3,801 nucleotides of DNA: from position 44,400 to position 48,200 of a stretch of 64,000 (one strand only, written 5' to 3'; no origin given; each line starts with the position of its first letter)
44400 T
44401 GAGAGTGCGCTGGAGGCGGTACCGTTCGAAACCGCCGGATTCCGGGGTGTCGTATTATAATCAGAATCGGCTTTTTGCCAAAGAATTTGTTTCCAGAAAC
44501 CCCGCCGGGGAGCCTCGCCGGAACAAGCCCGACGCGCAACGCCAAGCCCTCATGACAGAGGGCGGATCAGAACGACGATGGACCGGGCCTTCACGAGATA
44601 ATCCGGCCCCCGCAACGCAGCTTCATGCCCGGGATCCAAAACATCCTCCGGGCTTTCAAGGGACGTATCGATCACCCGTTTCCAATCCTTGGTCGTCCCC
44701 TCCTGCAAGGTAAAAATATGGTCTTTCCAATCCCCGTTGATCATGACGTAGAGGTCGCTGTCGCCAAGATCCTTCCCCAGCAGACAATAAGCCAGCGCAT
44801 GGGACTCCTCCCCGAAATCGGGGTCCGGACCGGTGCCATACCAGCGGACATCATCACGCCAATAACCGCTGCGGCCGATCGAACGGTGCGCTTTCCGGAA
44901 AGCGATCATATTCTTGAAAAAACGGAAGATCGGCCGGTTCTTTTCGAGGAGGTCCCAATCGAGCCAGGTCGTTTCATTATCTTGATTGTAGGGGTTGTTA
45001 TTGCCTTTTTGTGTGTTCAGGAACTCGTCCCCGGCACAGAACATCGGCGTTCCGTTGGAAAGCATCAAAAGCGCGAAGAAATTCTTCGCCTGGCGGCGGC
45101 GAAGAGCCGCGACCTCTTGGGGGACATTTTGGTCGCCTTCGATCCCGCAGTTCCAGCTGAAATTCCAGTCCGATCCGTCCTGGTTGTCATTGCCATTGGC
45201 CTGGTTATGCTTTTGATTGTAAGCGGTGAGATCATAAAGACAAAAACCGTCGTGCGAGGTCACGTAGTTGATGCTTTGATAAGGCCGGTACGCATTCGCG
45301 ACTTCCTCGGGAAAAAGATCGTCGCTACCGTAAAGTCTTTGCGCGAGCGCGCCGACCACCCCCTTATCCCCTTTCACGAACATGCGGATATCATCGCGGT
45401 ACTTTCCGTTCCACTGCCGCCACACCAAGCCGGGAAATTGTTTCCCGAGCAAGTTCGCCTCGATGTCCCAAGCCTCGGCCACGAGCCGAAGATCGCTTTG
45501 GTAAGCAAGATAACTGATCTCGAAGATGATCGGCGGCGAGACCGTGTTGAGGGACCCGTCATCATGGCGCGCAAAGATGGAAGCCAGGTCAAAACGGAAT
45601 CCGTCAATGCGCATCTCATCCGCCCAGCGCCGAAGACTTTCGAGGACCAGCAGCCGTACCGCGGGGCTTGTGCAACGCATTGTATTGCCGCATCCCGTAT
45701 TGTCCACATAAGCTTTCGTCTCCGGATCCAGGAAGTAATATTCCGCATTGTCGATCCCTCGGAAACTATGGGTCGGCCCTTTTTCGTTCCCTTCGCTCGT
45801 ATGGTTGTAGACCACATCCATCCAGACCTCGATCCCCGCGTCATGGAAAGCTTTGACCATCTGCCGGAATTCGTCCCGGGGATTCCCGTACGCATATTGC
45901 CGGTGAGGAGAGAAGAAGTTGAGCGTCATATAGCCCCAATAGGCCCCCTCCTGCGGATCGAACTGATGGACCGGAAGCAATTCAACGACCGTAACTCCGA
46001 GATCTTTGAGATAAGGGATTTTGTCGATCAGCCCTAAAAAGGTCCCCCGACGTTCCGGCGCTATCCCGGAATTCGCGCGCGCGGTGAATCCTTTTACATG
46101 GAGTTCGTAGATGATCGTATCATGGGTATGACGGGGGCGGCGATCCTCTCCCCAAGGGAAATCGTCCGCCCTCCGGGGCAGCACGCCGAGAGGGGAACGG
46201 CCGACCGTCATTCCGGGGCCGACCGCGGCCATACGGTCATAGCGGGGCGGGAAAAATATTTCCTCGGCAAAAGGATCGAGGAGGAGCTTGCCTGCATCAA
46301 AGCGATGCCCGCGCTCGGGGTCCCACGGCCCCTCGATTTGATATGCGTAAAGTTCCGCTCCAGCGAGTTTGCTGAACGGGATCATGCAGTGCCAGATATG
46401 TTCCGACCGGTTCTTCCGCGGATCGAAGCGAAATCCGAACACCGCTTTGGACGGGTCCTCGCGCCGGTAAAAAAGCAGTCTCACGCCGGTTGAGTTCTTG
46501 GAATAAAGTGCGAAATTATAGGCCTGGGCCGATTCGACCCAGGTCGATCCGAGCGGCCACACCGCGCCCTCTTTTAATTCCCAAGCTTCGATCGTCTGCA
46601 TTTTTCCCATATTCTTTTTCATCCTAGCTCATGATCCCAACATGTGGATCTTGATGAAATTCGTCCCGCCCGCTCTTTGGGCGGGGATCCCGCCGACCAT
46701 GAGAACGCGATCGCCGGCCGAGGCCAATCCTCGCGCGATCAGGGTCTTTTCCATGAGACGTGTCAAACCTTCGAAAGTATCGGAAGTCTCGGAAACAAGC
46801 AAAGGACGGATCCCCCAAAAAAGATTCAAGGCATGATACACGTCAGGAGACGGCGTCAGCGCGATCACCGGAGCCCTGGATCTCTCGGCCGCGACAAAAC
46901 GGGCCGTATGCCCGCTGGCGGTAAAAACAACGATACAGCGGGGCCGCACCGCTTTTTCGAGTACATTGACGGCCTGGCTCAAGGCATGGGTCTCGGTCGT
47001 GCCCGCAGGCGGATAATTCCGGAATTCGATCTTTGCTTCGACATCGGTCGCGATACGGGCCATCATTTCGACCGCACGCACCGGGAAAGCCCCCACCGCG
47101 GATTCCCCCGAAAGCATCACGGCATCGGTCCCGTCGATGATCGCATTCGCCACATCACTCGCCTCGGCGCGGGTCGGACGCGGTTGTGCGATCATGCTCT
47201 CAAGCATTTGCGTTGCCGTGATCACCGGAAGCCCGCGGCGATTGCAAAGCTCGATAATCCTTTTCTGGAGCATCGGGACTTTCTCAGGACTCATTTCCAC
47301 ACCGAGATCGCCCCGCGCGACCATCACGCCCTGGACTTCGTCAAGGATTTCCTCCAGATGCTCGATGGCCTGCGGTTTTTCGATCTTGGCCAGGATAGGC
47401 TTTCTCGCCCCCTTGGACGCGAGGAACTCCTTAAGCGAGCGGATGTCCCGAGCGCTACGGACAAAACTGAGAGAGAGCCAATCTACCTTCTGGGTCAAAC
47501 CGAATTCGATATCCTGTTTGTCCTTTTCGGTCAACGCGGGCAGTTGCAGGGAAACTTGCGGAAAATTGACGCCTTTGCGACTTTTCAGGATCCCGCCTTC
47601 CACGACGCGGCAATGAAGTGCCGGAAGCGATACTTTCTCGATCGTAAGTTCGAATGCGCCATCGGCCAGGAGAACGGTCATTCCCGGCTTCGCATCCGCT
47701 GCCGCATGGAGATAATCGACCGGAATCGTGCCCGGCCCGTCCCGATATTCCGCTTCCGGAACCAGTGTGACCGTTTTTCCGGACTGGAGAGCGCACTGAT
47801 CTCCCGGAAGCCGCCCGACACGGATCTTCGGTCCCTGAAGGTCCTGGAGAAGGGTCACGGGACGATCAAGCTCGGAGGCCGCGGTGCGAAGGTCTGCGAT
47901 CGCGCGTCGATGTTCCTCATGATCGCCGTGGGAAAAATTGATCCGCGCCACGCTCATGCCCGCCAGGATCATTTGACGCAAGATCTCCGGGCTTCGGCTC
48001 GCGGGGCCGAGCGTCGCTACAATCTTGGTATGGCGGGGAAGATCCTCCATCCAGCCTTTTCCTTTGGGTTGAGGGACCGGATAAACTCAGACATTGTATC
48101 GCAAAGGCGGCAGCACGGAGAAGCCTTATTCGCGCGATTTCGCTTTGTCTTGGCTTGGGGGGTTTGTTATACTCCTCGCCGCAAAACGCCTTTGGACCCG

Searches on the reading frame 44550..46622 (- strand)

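Call 7: search_protein_families(library=pfam, proteins=[window:44550-46622:-], max_evalue=0.001)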
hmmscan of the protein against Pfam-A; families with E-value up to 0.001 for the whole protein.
window:44550-46622:- (690 aa): 4 families
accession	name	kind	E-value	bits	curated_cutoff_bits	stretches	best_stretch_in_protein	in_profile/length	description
PF00128.31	Alpha-amylase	-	1.2e-21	77.9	22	1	187-352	15-195/446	Alpha amylase, catalytic domain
PF21331.3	Isoamylase_C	-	1.1e-09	39.1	27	1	605-686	20-107/107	Isoamylase, C-terminal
PF02922.24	CBM_48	-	1.9e-09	38.1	22.4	1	23-119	1-83/83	Carbohydrate-binding module 48 (Isoamylase N-terminal domain)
PF21156.3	ISOA1-3_C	-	4.7e-09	36.8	27.3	1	593-665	1-72/106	Isoamylase 1-3, C-terminal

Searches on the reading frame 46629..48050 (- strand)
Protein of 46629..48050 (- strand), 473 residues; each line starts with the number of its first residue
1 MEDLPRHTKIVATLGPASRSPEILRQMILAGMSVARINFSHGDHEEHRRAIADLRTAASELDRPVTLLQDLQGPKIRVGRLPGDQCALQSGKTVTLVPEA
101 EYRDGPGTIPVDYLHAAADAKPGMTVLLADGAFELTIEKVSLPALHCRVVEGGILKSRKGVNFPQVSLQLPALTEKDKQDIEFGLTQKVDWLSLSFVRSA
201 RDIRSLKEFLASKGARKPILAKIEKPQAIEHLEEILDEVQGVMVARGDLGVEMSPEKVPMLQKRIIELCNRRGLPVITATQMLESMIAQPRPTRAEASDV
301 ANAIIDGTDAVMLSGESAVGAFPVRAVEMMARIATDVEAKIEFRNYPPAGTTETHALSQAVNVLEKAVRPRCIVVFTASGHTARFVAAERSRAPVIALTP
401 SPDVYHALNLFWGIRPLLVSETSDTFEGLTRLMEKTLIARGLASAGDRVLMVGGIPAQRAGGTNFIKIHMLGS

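Call 7: search_protein_families(library=pfam, proteins=[window:46629-48050:-], max_evalue=0.001)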
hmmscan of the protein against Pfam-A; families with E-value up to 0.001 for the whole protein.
window:46629-48050:- (473 aa): 2 families
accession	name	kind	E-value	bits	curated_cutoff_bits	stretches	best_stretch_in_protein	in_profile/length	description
PF00224.27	PK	-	1.7e-113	379.5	30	1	6-327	2-328/328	Pyruvate kinase, barrel domain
PF02887.21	PK_C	-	1.8e-27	96.2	28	1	357-469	3-114/114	Pyruvate kinase, alpha/beta domain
